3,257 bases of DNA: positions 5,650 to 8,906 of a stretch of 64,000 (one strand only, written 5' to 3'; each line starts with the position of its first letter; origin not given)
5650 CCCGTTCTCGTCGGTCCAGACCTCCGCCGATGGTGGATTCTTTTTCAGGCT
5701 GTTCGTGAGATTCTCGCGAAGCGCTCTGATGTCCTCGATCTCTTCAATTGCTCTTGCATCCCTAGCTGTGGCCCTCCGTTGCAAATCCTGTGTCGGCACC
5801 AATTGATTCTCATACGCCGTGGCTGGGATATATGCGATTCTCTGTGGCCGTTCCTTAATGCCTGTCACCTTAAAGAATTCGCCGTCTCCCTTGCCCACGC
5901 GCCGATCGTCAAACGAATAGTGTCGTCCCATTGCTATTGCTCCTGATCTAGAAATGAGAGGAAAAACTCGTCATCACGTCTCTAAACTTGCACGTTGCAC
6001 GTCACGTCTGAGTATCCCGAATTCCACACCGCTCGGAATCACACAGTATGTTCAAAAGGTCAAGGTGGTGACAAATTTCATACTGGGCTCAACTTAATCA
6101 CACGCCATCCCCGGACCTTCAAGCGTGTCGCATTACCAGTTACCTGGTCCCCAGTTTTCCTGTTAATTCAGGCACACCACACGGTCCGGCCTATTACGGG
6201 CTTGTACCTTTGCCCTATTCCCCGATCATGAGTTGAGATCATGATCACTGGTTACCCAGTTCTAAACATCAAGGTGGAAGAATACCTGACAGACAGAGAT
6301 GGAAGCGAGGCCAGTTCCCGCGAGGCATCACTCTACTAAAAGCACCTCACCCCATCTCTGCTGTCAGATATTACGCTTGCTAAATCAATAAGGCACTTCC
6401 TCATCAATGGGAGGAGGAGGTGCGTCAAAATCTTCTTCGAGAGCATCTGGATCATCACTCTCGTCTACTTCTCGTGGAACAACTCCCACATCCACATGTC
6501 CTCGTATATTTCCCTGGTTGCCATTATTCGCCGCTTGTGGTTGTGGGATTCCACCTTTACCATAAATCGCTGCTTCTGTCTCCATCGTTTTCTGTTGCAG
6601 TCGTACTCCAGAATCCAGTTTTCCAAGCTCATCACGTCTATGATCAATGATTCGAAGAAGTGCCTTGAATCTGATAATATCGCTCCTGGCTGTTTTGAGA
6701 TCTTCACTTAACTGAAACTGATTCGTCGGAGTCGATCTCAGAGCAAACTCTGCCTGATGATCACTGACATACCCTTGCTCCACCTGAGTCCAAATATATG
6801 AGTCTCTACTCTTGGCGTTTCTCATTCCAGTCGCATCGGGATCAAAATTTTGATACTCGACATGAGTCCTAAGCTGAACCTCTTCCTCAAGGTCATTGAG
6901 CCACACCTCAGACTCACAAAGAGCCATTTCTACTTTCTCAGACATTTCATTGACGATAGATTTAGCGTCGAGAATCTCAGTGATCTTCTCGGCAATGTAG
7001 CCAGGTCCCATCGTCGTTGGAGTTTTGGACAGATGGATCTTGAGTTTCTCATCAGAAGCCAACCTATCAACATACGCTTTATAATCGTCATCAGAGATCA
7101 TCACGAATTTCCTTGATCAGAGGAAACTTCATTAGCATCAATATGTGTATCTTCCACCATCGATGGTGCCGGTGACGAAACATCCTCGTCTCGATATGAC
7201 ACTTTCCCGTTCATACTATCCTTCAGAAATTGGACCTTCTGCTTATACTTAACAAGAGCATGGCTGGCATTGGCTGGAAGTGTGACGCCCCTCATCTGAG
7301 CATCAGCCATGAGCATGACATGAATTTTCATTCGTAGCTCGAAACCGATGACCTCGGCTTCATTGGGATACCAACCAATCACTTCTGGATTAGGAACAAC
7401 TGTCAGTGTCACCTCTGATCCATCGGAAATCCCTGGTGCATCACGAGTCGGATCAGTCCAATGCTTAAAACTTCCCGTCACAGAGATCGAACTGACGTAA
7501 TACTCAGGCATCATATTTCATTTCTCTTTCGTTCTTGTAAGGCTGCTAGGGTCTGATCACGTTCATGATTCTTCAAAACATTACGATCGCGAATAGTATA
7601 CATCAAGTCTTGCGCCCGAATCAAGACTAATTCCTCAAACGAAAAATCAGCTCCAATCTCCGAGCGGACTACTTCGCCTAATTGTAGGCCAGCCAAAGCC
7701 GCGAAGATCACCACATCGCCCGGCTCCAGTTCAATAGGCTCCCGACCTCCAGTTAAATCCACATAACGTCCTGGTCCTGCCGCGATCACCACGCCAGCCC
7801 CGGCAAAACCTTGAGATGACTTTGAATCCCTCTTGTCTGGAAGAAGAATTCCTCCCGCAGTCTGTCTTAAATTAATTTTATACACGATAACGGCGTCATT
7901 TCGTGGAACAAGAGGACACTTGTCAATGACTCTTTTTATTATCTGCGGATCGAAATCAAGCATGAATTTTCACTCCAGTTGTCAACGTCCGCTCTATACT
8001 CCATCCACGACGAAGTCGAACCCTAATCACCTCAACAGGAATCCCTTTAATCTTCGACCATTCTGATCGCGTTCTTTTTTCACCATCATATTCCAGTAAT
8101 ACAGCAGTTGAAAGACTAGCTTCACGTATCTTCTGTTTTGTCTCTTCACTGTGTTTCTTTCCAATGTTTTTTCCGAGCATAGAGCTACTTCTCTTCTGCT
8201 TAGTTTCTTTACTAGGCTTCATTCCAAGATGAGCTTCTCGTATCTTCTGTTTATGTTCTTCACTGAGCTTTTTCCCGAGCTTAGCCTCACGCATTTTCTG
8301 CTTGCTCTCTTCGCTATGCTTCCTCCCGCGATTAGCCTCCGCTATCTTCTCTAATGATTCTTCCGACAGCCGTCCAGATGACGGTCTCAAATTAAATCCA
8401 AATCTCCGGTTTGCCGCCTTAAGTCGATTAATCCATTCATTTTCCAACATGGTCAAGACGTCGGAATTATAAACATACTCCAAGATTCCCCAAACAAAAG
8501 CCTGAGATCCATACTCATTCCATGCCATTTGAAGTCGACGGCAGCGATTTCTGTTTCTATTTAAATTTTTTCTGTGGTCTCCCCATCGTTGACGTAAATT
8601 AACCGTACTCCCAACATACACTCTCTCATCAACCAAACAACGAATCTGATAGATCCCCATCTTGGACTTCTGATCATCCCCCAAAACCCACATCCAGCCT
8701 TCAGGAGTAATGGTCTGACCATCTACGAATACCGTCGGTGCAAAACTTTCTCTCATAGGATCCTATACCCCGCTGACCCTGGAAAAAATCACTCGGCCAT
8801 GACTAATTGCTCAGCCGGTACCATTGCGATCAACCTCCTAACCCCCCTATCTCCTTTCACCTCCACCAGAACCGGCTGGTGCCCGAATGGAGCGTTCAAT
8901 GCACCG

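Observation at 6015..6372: Candidate novel double-pseudoknot ncRNA upstream of the SSB-like gene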

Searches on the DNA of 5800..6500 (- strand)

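Call 4: search_rna_families(source=window, start=5800, end=6500, threshold=evalue, max_evalue=10, show_alignments=3)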
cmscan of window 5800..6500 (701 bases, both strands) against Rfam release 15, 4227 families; matches with E-value up to 10: 2.
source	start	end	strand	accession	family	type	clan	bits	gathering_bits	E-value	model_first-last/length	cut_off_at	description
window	6286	6367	-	RF00073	MIR156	Gene; miRNA;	-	26.4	62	0.0048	1-88/88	no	mir-156 microRNA precursor family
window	6217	6280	-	RF00604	SNORD88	Gene; snRNA; snoRNA; CD-box;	CL00071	14.4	46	5.1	1-91/91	no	Small nucleolar RNA SNORD88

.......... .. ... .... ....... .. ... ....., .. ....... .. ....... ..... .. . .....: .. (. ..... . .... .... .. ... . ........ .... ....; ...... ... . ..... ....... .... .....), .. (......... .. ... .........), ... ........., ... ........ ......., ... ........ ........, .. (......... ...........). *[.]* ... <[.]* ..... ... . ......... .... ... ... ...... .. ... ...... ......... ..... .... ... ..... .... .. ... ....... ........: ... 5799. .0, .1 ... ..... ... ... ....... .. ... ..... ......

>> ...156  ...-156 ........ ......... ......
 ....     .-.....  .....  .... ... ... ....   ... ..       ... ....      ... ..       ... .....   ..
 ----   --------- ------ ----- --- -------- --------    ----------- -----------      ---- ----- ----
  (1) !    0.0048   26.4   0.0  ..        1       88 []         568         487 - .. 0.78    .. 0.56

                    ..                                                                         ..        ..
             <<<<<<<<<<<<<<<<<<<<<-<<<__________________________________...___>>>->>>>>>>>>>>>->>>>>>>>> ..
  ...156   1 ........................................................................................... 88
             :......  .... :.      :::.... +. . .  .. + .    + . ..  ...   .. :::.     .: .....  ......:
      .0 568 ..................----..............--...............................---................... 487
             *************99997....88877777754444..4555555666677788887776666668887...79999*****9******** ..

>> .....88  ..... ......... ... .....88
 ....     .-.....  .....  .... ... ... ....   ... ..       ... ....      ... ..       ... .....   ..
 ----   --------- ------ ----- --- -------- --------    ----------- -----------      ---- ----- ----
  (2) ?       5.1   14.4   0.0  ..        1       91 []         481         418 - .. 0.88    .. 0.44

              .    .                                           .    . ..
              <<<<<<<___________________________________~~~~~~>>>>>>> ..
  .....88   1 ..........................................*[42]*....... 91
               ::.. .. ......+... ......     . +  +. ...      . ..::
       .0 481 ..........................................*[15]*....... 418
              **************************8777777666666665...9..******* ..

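Call 8: search_dna_similar(query=window:5932-6384:-, collection=phages, mode=distant, max_rows=40)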
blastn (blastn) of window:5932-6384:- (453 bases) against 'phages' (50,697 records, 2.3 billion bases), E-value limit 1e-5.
No match.

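Call 107: search_rna_families(source=window, start=6005, end=6285, threshold=evalue, max_evalue=10, show_alignments=4)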
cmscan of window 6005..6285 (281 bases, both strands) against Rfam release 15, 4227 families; matches with E-value up to 10: 2.
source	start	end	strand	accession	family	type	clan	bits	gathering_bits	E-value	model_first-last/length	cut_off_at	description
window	6217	6280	-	RF00604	SNORD88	Gene; snRNA; snoRNA; CD-box;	CL00071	14.4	46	2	1-91/91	no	Small nucleolar RNA SNORD88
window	6058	6143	-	RF00472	snosnR55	Gene; snRNA; snoRNA; CD-box;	CL00054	13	50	9.4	1-92/92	no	Small nucleolar RNA snR55/Z10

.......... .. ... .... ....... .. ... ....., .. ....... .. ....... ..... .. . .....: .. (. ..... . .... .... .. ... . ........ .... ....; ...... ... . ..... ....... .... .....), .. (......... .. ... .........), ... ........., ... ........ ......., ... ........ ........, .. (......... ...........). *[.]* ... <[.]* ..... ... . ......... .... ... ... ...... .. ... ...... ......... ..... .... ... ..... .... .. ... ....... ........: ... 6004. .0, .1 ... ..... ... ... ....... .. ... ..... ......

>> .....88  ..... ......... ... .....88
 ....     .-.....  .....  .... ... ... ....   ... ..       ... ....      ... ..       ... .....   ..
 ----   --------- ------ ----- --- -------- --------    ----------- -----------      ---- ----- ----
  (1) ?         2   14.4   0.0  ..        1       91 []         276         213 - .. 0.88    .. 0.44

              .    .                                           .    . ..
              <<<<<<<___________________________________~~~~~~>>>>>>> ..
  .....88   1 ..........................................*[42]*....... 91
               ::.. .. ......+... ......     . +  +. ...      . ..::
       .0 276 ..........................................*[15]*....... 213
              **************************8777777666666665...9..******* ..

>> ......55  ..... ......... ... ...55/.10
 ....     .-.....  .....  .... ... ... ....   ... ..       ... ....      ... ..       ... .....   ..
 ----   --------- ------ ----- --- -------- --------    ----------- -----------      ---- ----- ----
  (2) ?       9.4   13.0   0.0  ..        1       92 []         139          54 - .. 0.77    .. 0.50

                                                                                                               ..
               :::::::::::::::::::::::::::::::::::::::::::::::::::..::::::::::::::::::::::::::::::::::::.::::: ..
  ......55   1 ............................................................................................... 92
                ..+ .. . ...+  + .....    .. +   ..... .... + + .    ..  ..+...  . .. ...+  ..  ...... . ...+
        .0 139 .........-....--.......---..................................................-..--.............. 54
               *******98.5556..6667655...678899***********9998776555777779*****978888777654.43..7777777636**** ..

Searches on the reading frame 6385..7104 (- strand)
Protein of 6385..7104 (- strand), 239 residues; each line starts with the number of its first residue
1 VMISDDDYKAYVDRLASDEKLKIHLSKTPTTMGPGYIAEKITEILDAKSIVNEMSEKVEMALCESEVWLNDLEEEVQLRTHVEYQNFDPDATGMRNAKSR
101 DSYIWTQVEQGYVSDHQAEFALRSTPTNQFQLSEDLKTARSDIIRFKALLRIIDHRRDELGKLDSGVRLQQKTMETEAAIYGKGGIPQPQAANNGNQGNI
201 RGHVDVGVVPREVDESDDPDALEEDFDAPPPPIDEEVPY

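Call 7: search_protein_families(library=pfam, proteins=[window:6385-7104:-], max_evalue=0.01)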
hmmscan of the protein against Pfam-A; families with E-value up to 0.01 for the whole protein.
window:6385-7104:- (239 aa): 0 families

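Call 9: search_protein_families(library=phrogs, proteins=[window:6385-7104:-], max_evalue=0.001)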
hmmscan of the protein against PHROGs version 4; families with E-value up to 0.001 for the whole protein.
window:6385-7104:- (239 aa): 0 families

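Call 12: find_related_loci(query=window:6385-7104:-, collection=viral_contigs, flank=4000)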
Query window:6385-7104:- (239 aa) in viral_contigs; peptide patterns used: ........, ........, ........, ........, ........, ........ (x = any residue, [..] = any of these).
11 stretches matched a pattern, but none encodes a relative of the query by tblastn (E <= 1e-3).

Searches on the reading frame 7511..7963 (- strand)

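Call 9: search_protein_families(library=phrogs, proteins=[window:7511-7963:-], max_evalue=0.001)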
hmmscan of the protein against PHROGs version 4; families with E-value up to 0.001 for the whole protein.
window:7511-7963:- (150 aa): 1 family
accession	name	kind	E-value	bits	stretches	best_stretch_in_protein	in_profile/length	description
phrog_3188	-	other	1.5e-09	38.5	1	20-95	5-75/96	co-chaperonin GroES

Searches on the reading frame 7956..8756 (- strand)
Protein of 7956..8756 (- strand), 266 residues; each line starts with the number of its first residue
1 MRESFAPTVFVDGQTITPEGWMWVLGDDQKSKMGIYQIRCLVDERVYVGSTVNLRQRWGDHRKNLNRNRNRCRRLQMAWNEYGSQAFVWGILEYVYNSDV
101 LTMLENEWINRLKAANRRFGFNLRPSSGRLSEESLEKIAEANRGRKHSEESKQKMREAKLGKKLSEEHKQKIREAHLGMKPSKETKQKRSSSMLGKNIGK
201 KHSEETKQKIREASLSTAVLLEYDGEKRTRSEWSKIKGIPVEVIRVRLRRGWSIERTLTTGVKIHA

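Call 9: search_protein_families(library=phrogs, proteins=[window:7956-8756:-], max_evalue=0.001)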
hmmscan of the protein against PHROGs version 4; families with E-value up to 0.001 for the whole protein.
window:7956-8756:- (266 aa): 7 families
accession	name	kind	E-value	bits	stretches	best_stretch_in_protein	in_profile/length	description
phrog_314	-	DNA, RNA and nucleotide metabolism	3.6e-35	122.9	1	30-253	176-386/574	homing endonuclease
phrog_7168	-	DNA, RNA and nucleotide metabolism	1.5e-18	68.2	1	34-209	3-168/284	homing endonuclease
phrog_19446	-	DNA, RNA and nucleotide metabolism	7.8e-11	43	1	35-226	4-193/254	homing endonuclease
phrog_5123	-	DNA, RNA and nucleotide metabolism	3.6e-08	34.5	1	34-123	3-88/152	homing endonuclease with GIY-YIG motif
phrog_3377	-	DNA, RNA and nucleotide metabolism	6.3e-08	33.7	1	207-263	89-142/196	HNH endonuclease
phrog_32884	-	unknown function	0.0001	23.7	0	146-191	16-61/71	-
phrog_24910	-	unknown function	0.00055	20.8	0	107-180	26-97/169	-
